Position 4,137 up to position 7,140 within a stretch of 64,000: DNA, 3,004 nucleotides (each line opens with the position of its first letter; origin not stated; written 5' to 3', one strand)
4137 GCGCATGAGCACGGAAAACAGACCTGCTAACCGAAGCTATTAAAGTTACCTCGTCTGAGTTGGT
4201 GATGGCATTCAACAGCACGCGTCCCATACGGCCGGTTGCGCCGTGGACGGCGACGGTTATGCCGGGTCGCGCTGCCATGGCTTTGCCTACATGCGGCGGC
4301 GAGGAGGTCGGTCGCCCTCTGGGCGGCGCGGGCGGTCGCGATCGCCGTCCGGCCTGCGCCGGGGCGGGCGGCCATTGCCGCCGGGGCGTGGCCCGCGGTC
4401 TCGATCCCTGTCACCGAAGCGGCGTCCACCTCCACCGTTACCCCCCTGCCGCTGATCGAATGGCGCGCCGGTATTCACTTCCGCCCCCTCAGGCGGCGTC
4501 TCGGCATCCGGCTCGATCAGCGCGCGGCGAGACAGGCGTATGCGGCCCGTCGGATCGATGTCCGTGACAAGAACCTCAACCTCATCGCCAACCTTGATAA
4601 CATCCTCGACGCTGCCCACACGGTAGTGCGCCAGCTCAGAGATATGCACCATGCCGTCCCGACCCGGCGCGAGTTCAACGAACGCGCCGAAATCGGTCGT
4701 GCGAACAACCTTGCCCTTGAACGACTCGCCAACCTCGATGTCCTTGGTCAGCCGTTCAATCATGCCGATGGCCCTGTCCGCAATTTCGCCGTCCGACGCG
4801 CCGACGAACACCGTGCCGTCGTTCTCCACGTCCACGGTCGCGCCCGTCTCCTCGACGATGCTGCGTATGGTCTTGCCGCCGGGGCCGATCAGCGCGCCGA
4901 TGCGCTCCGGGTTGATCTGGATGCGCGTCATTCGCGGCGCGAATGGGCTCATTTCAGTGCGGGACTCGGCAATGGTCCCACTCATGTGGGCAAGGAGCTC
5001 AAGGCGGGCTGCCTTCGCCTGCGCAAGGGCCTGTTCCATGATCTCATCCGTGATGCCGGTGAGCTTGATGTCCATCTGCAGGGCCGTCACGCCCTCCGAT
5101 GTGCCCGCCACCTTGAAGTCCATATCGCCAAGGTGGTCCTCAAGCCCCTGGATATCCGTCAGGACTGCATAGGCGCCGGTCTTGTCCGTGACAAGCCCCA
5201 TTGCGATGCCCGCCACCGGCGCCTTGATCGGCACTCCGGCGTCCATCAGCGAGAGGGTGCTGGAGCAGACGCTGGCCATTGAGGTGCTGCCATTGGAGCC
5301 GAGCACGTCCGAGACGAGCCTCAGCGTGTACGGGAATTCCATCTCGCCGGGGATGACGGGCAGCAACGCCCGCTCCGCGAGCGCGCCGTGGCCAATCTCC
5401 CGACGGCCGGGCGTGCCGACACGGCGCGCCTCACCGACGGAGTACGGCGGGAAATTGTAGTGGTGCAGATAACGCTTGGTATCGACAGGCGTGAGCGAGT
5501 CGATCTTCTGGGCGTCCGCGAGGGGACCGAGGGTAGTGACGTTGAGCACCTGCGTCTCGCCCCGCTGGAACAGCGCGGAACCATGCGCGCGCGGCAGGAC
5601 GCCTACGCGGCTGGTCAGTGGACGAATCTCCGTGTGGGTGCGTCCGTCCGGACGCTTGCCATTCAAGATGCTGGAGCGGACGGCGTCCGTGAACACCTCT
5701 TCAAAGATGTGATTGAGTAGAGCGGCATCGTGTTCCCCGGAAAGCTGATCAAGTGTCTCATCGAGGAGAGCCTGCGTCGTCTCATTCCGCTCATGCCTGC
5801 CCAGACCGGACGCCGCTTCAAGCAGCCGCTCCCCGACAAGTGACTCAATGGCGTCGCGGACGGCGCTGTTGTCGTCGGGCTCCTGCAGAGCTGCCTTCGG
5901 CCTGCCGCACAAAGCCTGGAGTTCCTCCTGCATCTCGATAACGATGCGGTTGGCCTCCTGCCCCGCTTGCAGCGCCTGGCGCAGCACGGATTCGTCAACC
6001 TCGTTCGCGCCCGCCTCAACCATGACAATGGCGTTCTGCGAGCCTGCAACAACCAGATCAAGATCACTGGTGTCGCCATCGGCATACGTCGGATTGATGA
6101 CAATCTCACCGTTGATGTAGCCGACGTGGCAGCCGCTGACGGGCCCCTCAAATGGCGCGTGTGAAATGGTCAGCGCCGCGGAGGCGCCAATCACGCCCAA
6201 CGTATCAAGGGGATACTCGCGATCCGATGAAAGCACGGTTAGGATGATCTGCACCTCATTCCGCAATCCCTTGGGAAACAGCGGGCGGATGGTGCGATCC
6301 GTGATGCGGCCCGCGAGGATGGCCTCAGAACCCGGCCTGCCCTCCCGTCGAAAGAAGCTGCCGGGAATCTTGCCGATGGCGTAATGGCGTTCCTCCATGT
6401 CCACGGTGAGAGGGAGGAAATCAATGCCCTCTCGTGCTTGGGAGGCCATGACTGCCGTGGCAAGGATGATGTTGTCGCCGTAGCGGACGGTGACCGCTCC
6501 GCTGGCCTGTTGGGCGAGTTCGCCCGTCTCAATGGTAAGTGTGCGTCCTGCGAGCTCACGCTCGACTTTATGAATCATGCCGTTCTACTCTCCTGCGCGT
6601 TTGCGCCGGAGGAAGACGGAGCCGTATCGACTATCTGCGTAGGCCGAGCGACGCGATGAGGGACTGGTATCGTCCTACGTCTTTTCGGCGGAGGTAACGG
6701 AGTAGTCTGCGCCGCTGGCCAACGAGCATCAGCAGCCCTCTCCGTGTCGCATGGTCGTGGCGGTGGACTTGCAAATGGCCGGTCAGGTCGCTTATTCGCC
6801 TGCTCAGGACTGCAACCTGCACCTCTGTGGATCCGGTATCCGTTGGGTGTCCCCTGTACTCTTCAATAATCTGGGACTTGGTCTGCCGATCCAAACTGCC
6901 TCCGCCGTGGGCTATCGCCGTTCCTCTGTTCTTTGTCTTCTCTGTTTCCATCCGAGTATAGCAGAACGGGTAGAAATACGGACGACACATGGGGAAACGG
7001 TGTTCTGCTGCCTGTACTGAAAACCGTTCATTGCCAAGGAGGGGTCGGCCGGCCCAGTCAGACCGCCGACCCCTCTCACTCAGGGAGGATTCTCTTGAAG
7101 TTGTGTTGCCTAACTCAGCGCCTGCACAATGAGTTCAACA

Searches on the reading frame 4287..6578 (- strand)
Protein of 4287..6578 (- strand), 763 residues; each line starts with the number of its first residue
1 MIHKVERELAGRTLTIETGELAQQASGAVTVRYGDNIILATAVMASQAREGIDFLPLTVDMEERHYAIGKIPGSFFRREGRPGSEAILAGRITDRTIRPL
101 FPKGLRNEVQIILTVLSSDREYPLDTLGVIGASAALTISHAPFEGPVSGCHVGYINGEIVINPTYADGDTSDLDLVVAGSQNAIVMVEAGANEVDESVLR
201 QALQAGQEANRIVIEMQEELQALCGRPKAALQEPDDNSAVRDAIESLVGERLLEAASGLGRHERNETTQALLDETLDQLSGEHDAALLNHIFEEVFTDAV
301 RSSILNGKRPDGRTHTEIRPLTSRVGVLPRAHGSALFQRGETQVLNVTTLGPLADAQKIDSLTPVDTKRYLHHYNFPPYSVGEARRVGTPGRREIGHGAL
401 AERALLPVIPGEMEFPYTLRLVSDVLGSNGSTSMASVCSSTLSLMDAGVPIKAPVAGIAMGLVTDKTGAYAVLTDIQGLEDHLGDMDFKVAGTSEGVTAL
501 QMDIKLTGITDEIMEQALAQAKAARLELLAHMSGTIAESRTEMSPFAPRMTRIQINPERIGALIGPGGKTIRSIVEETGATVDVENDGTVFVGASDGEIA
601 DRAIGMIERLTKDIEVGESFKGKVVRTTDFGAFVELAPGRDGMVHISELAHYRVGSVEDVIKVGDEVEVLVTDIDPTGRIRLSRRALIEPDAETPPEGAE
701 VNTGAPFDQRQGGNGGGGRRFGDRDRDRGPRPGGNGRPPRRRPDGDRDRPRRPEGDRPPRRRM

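Call 50: search_protein_families(library=pfam, proteins=[window:4287-6578:-])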
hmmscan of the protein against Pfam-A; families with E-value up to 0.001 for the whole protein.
window:4287-6578:- (763 aa): 6 families
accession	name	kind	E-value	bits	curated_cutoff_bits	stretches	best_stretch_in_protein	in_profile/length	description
PF01138.27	RNase_PH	-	1e-53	181.7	25.5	2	11-142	2-130/130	3' exoribonuclease family, domain 1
PF03725.20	RNase_PH_C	-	4.7e-22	78.2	20.8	2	145-208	1-66/67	3' exoribonuclease family, domain 2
PF00575.29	S1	-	1.5e-20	73.8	22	1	614-685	2-74/74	S1 RNA binding domain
PF00013.35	KH_1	-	4.5e-10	39.6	21.5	1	551-607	2-64/66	KH domain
PF03726.19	PNPase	-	1.2e-08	35.7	24.6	1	240-314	2-81/81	Polyribonucleotide nucleotidyltransferase, RNA binding domain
PF22675.2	KH-I_KHDC4-BBP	-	0.00014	22.1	30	1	560-600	8-48/76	KHDC4/BBP-like, KH-domain type I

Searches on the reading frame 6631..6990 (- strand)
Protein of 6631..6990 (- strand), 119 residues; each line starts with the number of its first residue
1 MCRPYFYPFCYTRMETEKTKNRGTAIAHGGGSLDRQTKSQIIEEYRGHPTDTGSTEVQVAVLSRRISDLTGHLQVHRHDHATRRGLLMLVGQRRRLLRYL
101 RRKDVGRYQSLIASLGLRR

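Call 50: search_protein_families(library=pfam, proteins=[window:6631-6990:-])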
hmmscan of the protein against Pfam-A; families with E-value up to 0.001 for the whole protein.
window:6631-6990:- (119 aa): 1 family
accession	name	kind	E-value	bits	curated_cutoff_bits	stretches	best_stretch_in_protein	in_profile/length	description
PF00312.27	Ribosomal_S15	-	5.3e-35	119.9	31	1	38-118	1-81/81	Ribosomal protein S15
